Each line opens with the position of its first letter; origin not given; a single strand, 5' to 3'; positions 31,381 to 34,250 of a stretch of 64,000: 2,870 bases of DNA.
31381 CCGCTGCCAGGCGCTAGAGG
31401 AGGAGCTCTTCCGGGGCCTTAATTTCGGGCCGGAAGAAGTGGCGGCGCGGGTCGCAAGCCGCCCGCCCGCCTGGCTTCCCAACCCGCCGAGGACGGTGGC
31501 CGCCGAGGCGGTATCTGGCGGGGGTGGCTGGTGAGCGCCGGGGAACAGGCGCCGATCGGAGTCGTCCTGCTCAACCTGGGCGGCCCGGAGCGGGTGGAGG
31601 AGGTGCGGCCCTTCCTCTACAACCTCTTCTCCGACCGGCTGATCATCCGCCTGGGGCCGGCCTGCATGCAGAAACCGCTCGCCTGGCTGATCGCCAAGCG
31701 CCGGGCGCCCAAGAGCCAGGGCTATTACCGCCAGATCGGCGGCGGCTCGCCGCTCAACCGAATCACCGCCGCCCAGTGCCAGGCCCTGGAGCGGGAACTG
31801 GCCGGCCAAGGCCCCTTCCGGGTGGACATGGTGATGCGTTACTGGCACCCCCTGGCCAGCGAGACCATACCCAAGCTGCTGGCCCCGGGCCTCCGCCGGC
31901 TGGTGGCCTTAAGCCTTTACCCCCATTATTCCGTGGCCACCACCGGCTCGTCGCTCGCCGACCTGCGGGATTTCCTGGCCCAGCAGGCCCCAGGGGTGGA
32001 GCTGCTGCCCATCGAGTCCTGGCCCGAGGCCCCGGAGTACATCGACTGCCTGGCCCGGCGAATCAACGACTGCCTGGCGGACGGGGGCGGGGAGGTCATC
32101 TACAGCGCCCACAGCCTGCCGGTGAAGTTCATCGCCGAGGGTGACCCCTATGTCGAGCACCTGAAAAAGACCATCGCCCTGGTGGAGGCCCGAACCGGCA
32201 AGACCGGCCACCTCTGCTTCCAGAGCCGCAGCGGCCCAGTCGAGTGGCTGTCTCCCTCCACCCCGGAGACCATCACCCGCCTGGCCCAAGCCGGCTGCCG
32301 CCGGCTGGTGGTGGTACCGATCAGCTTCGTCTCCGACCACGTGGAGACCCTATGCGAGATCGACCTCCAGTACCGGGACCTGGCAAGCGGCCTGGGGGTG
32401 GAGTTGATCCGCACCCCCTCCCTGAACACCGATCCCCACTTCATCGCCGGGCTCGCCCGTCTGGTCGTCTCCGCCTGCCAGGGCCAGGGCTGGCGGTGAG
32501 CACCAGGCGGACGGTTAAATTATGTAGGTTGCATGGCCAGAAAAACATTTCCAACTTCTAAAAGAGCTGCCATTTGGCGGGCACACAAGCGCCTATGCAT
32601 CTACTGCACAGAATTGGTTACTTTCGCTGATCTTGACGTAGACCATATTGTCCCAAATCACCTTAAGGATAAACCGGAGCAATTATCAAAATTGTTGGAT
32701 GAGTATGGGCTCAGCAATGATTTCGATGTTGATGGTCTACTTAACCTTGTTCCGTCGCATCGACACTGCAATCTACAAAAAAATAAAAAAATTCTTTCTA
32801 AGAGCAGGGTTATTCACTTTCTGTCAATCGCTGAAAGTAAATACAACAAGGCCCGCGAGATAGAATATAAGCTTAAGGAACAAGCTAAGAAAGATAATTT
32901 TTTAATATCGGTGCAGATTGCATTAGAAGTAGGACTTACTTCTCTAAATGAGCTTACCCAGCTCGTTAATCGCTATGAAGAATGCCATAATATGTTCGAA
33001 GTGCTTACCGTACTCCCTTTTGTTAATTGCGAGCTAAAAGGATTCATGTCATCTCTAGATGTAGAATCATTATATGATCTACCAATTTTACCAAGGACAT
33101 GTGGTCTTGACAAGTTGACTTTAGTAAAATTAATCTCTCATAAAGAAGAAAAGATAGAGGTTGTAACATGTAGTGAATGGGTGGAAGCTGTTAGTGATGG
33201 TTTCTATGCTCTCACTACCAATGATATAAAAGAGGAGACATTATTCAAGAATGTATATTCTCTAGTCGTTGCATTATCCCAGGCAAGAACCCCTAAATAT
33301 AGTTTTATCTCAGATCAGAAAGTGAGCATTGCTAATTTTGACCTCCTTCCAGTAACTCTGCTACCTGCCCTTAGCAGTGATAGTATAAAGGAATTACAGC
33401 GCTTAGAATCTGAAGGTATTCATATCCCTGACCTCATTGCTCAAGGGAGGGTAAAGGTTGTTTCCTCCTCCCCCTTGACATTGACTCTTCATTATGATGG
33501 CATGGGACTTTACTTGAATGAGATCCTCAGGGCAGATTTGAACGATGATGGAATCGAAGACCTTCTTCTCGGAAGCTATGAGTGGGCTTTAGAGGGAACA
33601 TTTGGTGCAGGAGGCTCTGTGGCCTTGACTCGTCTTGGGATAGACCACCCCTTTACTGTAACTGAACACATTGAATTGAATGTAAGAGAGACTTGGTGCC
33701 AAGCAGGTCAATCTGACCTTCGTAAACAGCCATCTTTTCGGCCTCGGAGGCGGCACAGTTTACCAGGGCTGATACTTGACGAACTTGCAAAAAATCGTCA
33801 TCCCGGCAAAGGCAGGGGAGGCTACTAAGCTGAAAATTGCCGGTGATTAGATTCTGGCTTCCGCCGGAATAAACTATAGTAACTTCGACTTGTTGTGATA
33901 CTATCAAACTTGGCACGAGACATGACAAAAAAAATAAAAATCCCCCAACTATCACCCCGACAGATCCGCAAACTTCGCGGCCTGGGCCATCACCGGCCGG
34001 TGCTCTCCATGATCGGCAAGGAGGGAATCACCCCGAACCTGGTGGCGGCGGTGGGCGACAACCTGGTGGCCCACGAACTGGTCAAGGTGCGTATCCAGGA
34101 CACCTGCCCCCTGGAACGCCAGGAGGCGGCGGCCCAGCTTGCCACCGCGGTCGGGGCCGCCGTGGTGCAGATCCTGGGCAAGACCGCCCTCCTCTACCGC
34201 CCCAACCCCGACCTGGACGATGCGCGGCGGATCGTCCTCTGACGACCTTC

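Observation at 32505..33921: Sharply AT-rich single-gene island encoding an HNH nuclease with an unassignable 330-aa C-terminal region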

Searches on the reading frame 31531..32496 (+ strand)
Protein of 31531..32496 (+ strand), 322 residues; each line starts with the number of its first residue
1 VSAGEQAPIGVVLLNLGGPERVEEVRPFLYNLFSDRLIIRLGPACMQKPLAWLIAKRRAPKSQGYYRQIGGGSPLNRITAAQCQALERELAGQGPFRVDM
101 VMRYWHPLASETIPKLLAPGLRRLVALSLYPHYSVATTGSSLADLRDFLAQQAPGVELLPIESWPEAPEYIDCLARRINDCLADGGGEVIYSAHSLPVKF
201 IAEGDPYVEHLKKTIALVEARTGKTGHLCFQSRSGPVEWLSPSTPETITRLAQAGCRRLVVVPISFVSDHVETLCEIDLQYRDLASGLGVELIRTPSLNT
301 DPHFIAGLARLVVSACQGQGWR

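Call 21: find_related_loci(query=window:31531-32496:+, collection=genome_contigs, flank=6000)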
Query window:31531-32496:+ (322 aa) in genome_contigs; peptide patterns used: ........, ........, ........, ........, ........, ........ (x = any residue, [..] = any of these).
146 stretches matched a pattern; 17 encode a relative of the query (tblastn E <= 1e-3); 17 distinct loci.
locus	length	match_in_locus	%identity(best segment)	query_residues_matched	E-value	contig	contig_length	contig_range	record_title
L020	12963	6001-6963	92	1-321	0e+0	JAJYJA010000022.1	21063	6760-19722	MAG: Deltaproteobacteria bacterium isolate DBS2-1.bin13 NODE_4407_length_21063_cov_4.305025, whole genome shotgun sequen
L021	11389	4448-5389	74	9-321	6e-161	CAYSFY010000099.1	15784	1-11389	MAG TPA_asm: uncultured Desulfobulbia bacterium isolate binchicken_co266_32 genome assembly, contig: NODE_6216_length_15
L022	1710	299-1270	64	1-321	2e-153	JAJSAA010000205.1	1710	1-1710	MAG: Deltaproteobacteria bacterium isolate Dive96_bin4.264 k141_3625078, whole genome shotgun sequence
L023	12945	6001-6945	65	9-321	3e-141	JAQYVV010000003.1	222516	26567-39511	MAG: Desulfurivibrionaceae bacterium isolate SF_100_bin22 SF_100_bin.22.orig_100_contig-145_52, whole genome shotgun seq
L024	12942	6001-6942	65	9-321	6e-141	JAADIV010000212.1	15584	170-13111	MAG: Deltaproteobacteria bacterium isolate M_MetaBat.74 contig-127_5868, whole genome shotgun sequence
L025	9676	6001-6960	64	5-321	1e-139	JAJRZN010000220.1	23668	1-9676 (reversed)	MAG: Deltaproteobacteria bacterium isolate Dive96_bin4.200 k141_3480730, whole genome shotgun sequence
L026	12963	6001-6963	65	5-322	2e-138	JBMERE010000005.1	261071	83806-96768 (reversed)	Desulfobacterota bacterium M19 5, whole genome shotgun sequence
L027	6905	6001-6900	65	5-301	7e-131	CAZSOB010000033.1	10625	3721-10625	MAG TPA_asm: uncultured Desulfobulbia bacterium isolate SRP128015_co1_161 genome assembly, contig: NODE_10064_length_106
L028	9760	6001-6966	59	3-321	2e-128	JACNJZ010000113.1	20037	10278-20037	MAG: Candidatus Desulfobia pelagia NIOZ-UU_NODE_3283_length_20037_cov_8.25013, whole genome shotgun sequence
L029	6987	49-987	54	5-314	7e-113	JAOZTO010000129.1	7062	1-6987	MAG: Desulfocapsa sp. isolate GMC8_bin_18_sub GMC8_12757_length_7062_cov_11.823034, whole genome shotgun sequence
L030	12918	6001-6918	58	10-314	1e-106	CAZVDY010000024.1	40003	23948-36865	MAG TPA_asm: uncultured Desulfobulbaceae bacterium isolate binchicken_co219_365 genome assembly, contig: k141_1515641, w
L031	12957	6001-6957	43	3-315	5e-71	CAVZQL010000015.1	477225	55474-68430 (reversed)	MAG: uncultured Acidobacteriota bacterium isolate MFD05705.bin.1.234 genome assembly, contig: contig_75575, whole genome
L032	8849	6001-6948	43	3-312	3e-70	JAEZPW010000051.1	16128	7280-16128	MAG: Acidobacteria bacterium isolate OH_CFB_66 k127_254012, whole genome shotgun sequence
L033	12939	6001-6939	43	9-315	5e-72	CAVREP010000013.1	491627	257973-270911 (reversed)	MAG: uncultured Acidobacteriota bacterium isolate MFD10071.bin.1.134 genome assembly, contig: contig_27099, whole genome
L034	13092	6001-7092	66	1-321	5e-159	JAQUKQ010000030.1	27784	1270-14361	MAG: Desulfobulbaceae bacterium isolate STD1_110 NODE_3521_length_27784_cov_5.131070_Sandtown_D1, whole genome shotgun s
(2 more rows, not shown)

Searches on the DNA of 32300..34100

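Call 66: search_rna_families(source=window, start=32300, end=34100, threshold=evalue, max_evalue=1)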
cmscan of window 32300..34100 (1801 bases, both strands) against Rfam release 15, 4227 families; matches with E-value up to 1: 2.
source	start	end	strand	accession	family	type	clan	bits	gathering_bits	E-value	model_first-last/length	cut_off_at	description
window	34010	34084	+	RF00603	SNORD23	Gene; snRNA; snoRNA; CD-box;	-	20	64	0.31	1-110/110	no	Small nucleolar RNA SNORD23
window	33701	33751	+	RF01716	PhotoRC-I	Cis-reg;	-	17.1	45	0.22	1-44/44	no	PhotoRC-I RNA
